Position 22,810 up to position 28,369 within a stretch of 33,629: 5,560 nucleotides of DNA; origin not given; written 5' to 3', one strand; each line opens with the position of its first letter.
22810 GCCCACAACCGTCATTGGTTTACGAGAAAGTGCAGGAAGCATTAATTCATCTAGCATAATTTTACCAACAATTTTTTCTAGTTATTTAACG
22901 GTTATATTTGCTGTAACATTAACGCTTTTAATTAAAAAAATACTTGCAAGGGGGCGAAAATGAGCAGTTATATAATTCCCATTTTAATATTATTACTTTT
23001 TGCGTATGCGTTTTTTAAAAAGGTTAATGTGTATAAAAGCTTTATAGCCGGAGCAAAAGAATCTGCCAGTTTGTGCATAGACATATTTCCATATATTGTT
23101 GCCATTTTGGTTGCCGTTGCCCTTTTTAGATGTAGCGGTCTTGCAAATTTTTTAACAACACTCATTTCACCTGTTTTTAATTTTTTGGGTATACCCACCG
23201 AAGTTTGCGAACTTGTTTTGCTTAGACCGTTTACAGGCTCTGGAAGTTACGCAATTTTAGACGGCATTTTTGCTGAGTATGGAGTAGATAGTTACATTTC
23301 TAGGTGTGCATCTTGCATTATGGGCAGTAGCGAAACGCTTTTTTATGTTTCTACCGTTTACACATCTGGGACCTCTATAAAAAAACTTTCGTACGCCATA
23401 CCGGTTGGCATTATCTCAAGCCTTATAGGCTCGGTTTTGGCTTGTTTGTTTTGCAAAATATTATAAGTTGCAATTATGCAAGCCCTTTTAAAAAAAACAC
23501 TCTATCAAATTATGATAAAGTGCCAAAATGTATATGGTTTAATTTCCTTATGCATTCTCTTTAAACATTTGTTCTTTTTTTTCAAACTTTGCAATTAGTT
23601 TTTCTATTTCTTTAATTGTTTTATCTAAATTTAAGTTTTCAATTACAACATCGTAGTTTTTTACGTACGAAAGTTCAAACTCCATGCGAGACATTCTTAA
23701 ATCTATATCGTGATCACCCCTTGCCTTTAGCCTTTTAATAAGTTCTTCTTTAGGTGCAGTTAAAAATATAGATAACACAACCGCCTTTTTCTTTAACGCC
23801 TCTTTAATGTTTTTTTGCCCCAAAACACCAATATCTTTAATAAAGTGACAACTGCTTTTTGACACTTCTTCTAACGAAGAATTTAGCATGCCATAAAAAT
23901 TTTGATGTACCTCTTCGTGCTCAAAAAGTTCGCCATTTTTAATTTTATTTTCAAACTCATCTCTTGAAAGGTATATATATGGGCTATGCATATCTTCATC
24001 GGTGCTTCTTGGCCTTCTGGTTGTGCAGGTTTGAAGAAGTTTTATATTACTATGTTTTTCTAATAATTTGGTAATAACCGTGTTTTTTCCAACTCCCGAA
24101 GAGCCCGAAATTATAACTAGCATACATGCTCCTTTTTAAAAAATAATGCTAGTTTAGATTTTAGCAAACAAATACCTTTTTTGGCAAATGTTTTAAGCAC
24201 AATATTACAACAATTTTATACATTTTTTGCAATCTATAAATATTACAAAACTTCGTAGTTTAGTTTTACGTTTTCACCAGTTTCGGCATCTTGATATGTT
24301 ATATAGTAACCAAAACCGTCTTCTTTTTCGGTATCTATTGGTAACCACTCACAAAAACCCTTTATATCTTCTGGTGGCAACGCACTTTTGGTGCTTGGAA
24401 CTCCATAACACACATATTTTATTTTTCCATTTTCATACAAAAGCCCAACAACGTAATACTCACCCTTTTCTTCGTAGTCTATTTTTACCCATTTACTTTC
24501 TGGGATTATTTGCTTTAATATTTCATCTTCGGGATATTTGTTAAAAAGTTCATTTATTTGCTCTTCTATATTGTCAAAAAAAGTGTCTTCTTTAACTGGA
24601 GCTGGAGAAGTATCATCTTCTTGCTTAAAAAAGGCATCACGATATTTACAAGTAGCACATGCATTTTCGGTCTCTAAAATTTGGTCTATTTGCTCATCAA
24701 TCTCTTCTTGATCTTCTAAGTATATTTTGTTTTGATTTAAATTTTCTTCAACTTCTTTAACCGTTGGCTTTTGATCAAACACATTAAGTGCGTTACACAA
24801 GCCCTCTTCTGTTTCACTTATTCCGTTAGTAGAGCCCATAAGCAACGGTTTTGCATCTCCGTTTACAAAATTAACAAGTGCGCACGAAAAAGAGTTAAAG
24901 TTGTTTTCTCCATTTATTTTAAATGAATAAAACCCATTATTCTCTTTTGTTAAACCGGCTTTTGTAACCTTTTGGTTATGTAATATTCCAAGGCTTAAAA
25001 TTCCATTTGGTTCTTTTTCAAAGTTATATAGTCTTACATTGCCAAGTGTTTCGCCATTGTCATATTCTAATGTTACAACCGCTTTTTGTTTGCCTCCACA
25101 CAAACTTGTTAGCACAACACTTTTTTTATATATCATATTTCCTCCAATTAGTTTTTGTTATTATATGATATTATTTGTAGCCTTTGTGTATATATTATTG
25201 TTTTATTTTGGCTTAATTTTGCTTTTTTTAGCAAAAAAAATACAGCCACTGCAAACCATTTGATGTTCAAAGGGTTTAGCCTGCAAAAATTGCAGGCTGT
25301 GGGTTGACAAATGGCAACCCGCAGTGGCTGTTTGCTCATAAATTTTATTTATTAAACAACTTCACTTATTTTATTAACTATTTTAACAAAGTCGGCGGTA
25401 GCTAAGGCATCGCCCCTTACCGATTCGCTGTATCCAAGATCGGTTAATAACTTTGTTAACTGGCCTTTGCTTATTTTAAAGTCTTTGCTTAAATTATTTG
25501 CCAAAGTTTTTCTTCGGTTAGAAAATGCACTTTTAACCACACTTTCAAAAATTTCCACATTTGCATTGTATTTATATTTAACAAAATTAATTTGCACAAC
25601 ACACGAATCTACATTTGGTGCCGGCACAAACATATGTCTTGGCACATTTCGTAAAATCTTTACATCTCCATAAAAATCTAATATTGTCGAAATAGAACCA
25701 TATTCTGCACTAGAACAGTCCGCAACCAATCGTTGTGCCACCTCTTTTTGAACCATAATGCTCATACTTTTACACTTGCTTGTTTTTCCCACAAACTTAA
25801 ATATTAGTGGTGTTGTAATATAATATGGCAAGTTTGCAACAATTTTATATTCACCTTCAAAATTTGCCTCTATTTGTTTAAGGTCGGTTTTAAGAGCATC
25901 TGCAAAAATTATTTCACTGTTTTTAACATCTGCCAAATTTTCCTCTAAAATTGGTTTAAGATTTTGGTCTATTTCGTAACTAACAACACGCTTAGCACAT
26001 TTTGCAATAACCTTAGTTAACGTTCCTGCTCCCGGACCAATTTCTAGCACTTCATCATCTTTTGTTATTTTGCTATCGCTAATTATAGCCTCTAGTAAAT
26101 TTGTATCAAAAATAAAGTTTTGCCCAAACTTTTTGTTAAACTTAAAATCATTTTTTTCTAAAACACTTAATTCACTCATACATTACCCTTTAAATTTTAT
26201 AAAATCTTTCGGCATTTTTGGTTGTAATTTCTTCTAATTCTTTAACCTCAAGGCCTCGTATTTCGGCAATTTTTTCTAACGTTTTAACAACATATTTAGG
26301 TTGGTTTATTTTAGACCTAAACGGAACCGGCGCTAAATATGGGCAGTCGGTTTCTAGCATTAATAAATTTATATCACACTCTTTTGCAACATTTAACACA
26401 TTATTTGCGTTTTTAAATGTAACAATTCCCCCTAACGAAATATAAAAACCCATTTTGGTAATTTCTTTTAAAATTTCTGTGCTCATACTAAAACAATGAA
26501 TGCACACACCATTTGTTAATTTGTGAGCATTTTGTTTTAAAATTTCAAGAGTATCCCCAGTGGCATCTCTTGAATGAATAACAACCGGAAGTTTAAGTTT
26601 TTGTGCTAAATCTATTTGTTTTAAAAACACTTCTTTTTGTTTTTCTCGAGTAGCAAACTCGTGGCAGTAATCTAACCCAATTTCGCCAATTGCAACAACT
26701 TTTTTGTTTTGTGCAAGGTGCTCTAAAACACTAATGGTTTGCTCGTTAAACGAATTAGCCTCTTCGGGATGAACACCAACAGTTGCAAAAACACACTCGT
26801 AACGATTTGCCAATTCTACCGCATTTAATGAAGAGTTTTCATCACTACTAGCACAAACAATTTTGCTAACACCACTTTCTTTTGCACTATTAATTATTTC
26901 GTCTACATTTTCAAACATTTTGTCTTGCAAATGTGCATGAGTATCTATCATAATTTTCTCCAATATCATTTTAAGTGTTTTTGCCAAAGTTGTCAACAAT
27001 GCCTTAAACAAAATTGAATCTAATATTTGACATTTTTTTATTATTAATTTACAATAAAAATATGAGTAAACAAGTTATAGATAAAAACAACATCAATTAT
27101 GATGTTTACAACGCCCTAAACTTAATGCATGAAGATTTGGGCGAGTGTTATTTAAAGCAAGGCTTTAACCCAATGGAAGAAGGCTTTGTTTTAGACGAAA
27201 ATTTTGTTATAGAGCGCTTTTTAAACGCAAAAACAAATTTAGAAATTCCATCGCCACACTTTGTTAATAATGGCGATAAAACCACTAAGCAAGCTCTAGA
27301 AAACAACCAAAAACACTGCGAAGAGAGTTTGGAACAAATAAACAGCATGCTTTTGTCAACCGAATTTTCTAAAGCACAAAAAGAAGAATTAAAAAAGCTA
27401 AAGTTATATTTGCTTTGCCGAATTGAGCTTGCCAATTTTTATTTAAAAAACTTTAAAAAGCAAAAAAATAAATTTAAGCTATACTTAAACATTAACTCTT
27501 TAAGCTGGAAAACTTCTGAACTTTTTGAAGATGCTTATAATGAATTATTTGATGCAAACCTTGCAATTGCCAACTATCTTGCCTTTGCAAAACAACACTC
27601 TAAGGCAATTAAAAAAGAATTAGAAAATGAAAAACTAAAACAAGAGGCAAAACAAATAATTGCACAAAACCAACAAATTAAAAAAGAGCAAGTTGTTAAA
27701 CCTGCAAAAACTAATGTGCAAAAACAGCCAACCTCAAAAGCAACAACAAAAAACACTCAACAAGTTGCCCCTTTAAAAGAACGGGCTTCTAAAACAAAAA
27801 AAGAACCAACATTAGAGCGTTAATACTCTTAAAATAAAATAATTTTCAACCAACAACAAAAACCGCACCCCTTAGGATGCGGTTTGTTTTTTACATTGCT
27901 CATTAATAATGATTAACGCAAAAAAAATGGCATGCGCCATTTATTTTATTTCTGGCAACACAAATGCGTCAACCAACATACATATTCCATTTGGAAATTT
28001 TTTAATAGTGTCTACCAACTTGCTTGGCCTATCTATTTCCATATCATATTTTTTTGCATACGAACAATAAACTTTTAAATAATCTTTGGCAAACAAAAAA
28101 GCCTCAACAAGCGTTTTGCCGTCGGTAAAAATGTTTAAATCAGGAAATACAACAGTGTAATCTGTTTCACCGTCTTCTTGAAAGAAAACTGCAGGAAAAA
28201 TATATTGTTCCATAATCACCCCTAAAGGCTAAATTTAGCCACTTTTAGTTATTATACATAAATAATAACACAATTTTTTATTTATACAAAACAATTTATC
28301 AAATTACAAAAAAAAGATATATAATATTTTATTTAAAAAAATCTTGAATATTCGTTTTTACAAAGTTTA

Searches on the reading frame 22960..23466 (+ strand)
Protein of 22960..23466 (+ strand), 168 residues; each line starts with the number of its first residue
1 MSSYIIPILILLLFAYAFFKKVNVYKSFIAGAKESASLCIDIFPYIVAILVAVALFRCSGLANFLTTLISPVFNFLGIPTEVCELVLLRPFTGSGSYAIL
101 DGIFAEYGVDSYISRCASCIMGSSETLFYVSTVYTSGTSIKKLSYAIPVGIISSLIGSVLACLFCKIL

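Call 55: search_protein_families(library=pfam, proteins=[window:22960-23466:+])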
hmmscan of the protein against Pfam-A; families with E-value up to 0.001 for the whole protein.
window:22960-23466:+ (168 aa): 1 family
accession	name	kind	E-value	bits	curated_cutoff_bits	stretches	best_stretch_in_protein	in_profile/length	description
PF07670.19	Gate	-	8.7e-09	36.2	29.6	1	40-136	2-99/104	Nucleoside recognition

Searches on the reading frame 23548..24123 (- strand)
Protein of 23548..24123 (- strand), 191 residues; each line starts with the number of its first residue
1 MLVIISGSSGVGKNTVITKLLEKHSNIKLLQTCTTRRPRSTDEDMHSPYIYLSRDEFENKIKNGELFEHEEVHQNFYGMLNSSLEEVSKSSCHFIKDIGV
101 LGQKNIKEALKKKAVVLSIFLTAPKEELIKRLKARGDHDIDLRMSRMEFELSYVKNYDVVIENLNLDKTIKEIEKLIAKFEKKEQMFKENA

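Call 7: search_protein_families(library=pfam, proteins=[window:23548-24123:-])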
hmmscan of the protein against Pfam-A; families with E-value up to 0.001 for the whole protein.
window:23548-24123:- (191 aa): 3 families
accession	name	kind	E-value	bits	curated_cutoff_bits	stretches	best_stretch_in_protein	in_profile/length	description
PF00625.27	Guanylate_kin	-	1.3e-26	93.9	25.2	1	2-178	4-180/182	Guanylate kinase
PF13238.12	AAA_18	-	2.7e-08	34.8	29.4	1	3-142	1-118/128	AAA domain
PF13671.12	AAA_33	-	7.7e-06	26.7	27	1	2-139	1-122/143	AAA domain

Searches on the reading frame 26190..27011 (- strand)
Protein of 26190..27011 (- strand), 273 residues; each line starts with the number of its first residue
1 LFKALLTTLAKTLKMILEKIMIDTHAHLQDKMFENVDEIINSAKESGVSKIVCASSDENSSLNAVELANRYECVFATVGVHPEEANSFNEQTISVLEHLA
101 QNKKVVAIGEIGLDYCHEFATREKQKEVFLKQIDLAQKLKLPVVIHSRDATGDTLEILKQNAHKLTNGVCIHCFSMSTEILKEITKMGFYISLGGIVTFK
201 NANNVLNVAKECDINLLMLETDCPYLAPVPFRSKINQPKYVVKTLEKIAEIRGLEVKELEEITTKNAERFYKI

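Call 7: search_protein_families(library=pfam, proteins=[window:26190-27011:-])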
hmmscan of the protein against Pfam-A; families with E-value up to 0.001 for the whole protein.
window:26190-27011:- (273 aa): 1 family
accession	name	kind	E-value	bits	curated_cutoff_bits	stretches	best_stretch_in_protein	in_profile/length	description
PF01026.27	TatD_DNase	-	9.5e-86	287.7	27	1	22-272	1-253/253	TatD related DNase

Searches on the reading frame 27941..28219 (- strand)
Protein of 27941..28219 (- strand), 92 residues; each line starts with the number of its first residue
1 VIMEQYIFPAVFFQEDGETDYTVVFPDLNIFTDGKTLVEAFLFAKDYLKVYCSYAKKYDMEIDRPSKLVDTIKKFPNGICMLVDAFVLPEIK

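Call 7: search_protein_families(library=pfam, proteins=[window:27941-28219:-])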
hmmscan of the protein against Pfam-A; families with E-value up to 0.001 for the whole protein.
window:27941-28219:- (92 aa): 1 family
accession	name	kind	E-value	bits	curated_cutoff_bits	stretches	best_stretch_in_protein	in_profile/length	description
PF15919.11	HicB_lk_antitox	-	5e-05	23.9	27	1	13-84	5-79/123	HicB_like antitoxin of bacterial toxin-antitoxin system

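Call 78: search_protein_families(library=phrogs, proteins=[window:27941-28219:-], max_evalue=0.01)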
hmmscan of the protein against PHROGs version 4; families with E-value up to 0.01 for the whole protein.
window:27941-28219:- (92 aa): 2 families
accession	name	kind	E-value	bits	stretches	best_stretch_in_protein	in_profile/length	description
phrog_497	-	moron, auxiliary metabolic gene and host takeover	1.4e-10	42.1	1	3-82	8-90/342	toxin-antitoxin system HicB-like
phrog_11958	-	unknown function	3.9e-10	40.8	1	7-68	3-65/84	-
